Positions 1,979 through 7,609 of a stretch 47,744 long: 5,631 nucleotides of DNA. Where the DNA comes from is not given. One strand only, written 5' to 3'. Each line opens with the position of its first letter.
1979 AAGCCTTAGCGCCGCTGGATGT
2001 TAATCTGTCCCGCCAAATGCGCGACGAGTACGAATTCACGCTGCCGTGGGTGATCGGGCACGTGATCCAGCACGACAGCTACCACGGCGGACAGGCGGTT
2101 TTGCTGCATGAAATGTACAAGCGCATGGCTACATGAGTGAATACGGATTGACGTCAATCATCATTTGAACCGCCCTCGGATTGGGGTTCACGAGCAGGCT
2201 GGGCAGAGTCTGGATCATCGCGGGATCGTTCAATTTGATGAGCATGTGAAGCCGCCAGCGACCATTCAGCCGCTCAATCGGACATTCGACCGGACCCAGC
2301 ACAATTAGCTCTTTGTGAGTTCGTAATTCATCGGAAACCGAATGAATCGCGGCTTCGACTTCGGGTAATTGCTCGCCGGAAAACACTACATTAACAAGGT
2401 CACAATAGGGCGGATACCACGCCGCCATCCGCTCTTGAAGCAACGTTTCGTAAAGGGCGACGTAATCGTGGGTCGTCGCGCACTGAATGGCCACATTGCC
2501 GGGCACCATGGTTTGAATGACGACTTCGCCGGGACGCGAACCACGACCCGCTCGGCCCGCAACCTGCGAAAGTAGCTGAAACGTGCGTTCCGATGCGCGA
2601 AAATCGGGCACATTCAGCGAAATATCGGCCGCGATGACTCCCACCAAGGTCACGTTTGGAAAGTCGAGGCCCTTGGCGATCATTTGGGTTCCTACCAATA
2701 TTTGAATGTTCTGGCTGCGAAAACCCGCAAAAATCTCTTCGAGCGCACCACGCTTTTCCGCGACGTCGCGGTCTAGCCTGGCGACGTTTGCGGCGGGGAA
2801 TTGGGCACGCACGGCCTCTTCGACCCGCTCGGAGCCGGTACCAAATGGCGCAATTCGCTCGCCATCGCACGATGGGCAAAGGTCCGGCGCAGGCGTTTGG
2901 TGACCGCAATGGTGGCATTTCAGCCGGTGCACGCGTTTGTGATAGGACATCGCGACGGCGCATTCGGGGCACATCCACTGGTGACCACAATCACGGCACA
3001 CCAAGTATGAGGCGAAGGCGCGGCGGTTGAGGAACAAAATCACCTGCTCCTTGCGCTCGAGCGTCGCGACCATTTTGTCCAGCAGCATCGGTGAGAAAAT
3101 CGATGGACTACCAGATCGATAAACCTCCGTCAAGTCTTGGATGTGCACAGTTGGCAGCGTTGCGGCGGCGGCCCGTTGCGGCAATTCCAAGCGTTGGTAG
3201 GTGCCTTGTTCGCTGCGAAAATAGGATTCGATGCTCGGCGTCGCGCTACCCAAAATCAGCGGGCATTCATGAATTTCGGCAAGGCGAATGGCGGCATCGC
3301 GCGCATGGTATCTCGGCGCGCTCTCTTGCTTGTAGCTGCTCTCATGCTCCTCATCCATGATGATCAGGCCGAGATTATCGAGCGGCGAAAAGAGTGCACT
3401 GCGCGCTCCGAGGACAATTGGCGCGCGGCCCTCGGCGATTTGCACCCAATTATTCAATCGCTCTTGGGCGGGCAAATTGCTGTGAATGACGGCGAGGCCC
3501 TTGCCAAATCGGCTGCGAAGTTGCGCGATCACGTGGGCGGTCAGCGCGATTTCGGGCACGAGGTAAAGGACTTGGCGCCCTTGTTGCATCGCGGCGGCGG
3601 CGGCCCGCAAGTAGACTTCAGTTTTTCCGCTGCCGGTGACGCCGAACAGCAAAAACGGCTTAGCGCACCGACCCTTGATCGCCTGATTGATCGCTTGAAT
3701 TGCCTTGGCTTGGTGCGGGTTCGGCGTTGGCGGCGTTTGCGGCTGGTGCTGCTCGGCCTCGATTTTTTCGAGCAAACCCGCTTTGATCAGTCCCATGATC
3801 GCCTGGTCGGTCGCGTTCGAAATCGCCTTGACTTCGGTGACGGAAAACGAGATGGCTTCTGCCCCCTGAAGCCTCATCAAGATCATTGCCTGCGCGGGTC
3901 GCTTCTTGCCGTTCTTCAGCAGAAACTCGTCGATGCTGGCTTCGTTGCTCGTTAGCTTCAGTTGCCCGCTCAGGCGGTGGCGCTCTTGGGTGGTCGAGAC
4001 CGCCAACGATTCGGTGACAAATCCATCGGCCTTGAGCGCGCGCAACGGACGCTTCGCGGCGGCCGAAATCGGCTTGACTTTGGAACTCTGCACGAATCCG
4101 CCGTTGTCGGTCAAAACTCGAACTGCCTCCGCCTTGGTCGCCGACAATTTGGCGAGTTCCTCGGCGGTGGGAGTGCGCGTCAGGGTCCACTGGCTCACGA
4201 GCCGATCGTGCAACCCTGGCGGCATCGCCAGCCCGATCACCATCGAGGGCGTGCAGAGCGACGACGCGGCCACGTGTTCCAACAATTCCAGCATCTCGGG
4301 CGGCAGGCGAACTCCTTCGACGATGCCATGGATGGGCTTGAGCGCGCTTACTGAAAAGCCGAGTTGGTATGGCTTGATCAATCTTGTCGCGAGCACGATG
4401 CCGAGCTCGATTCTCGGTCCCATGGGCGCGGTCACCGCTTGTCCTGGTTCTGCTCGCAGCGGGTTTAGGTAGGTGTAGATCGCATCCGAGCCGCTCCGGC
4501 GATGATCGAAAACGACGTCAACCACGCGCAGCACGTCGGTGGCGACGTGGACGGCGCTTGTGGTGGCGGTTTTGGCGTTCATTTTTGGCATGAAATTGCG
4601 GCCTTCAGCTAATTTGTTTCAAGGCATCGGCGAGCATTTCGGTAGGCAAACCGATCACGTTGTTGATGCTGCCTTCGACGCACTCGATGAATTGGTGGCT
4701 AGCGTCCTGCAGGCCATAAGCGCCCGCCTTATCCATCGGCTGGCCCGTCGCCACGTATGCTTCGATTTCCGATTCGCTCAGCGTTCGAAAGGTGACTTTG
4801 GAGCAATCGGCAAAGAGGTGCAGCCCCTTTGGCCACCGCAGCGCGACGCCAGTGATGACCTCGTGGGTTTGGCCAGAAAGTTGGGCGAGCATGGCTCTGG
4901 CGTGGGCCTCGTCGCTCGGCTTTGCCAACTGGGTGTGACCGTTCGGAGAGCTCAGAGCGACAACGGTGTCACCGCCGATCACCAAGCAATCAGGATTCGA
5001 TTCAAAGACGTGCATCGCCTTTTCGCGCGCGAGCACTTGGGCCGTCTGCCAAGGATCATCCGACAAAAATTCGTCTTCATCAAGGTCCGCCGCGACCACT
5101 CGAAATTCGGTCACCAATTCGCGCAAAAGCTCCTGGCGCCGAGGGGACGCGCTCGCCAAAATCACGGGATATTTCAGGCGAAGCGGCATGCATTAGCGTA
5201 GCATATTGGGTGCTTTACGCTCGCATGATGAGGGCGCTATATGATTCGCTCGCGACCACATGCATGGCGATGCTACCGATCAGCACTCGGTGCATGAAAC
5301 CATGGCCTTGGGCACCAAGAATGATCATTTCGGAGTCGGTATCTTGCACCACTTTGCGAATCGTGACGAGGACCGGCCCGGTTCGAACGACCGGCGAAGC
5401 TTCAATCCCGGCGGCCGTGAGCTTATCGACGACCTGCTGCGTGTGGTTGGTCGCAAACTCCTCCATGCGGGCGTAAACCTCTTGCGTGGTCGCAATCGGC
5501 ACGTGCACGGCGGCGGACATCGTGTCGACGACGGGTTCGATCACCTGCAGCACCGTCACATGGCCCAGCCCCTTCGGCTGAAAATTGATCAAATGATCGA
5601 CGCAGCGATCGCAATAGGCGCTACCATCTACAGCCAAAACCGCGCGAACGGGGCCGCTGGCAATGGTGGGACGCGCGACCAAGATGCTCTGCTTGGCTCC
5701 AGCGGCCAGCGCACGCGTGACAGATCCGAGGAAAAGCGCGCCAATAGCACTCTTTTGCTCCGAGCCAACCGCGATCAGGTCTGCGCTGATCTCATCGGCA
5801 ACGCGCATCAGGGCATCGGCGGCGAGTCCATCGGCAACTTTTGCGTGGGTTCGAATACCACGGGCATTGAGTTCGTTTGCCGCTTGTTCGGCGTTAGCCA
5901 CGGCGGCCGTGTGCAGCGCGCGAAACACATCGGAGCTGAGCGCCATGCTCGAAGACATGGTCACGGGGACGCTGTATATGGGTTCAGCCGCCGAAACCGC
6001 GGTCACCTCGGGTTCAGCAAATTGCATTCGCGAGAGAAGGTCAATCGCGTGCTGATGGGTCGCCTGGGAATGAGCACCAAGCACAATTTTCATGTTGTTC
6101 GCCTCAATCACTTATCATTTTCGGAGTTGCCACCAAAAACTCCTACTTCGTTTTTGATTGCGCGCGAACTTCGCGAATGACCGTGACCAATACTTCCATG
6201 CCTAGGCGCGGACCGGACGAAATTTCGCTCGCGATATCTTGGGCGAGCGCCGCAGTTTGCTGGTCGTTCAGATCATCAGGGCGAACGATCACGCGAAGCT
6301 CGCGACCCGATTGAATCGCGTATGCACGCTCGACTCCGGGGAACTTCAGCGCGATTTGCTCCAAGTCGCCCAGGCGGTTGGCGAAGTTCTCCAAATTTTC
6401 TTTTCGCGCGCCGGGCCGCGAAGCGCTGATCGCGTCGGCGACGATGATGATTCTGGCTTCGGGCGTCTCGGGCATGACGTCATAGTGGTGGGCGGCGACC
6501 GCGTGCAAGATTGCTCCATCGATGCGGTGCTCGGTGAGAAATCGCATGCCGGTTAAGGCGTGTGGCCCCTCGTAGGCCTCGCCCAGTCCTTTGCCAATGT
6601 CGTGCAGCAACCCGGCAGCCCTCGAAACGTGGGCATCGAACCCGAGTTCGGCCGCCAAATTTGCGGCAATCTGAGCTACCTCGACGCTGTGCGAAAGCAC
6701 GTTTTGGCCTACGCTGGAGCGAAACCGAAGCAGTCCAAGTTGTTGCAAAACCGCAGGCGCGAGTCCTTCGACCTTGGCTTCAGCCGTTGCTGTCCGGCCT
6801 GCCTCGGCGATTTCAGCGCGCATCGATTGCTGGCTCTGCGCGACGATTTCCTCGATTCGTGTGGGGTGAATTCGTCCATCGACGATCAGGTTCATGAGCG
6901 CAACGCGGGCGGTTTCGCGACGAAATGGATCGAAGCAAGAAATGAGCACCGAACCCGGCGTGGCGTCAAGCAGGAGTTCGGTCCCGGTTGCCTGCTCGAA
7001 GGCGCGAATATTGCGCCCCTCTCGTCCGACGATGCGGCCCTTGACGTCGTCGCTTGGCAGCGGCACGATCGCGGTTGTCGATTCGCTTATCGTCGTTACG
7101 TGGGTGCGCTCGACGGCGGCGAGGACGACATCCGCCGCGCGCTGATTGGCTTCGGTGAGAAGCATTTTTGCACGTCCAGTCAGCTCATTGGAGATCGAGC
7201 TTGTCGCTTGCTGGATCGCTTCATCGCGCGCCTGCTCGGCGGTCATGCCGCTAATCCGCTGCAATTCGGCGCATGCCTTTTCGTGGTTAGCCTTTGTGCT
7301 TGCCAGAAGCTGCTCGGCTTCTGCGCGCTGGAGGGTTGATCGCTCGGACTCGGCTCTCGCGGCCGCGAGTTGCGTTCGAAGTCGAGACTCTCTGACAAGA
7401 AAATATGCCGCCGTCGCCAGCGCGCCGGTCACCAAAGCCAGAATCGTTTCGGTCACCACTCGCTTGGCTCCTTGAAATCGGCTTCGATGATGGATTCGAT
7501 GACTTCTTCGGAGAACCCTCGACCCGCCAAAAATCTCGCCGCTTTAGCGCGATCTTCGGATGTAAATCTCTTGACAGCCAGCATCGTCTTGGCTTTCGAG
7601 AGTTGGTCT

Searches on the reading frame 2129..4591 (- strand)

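Call 35: search_protein_families(library=ncbifam, max_evalue=0.00001, proteins=[window:2129-4591:-])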
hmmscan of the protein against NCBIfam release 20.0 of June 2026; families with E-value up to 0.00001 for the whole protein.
window:2129-4591:- (820 aa): 27 families (the best 25 are shown)
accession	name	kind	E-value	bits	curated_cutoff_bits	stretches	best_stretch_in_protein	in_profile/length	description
NF004066.1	PRK05580.1-3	equivalog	1.7e-222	741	813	1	24-819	2-788/788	primosomal protein N'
NF004067.0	PRK05580.1-4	equivalog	4.1e-187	623.8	763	1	221-819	130-736/737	primosomal protein N'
NF004070.0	PRK05580.2-2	equivalog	5.5e-187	623.2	921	2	227-820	129-729/729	primosomal protein N'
TIGR00595.1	priA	equivalog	1.8e-186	620.7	230.35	1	314-817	1-509/509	replication restart helicase PriA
NF004068.0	PRK05580.1-5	equivalog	9.1e-164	546.6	1249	1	281-819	250-794/795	primosomal protein N'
NF004065.0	PRK05580.1-1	equivalog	1.1e-152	509.9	858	1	284-817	192-729/731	primosomal protein N'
NF004071.0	PRK05580.2-3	equivalog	1e-148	496.4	1105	1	252-819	157-734/735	primosomal protein N'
NF004069.0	PRK05580.2-1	equivalog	5.6e-127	424.7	767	1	279-796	101-593/612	primosomal protein N'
NF004072.0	PRK05580.2-4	equivalog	5e-125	418.2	1030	1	292-819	124-647/648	primosomal protein N'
NF011453.0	PRK14873.1-3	equivalog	1.8e-41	142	812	1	327-775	188-609/653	primosome assembly protein PriA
NF011452.0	PRK14873.1-2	equivalog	1.4e-33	116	980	1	320-771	208-643/708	primosomal protein N'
NF011455.0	PRK14873.1-5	equivalog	1.4e-26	92.9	969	1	327-771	178-613/675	primosomal protein N'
NF011454.0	PRK14873.1-4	equivalog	1.3e-25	89.8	951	1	319-772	153-592/651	primosomal protein N'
TIGR00643.1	recG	equivalog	7.8e-20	71.1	659.4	1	171-432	119-383/629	ATP-dependent DNA helicase RecG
TIGR00580.2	mfd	equivalog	1.7e-19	69.8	800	1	279-417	423-566/907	transcription-repair coupling factor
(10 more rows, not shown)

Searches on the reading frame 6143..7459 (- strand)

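Call 35: search_protein_families(library=ncbifam, max_evalue=0.00001, proteins=[window:6143-7459:-])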
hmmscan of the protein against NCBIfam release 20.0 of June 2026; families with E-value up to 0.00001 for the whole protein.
window:6143-7459:- (438 aa): 13 families
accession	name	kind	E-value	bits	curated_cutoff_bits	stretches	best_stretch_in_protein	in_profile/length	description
TIGR03319.1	RNase_Y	equivalog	1.3e-134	449.5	454.35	1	38-435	110-511/514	ribonuclease Y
NF009344.0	PRK12705.1-1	equivalog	8.7e-113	377.9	831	1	35-434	170-568/572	hypothetical protein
NF009345.0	PRK12705.1-2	equivalog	6.2e-106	354.9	904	1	44-433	111-504/509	hypothetical protein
NF000997.0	PRK00106.1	equivalog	5.8e-102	341.9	937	1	59-435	152-532/535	ribonuclease Y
NF009347.0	PRK12705.1-4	equivalog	6.9e-63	212.9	579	1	65-434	91-466/473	hypothetical protein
NF009346.0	PRK12705.1-3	equivalog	5.2e-25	88.2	545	1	183-415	229-466/493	hypothetical protein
TIGR00277.1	HDIG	domain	1.3e-15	57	27.6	1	251-325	2-82/84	HDIG domain-containing metalloprotein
NF002829.0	PRK03007.1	equivalog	3e-08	33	385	1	252-290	65-103/425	deoxyguanosinetriphosphate triphosphohydrolase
NF045665.1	NTPtran_DVU1551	equivalog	6e-08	32.1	315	1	244-343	208-309/359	DVU_1551 family NTP transferase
NF005519.0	PRK07152.1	equivalog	2.9e-07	29.8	315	0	250-295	193-238/361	nicotinate-nucleotide adenylyltransferase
TIGR02578.2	cas_TM1811_Csm1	equivalog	1.4e-06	27.3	170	1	282-355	7-86/753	type III-A CRISPR-associated protein Cas10/Csm1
TIGR00295.1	TIGR00295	hypoth_equivalog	2e-06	27.7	172.35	0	250-324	10-87/164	TIGR00295 family protein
NF009343.0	PRK12703.1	equivalog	4e-06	25.9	434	0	238-325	173-257/339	tRNA (cytidine(56)-2'-O)-methyltransferase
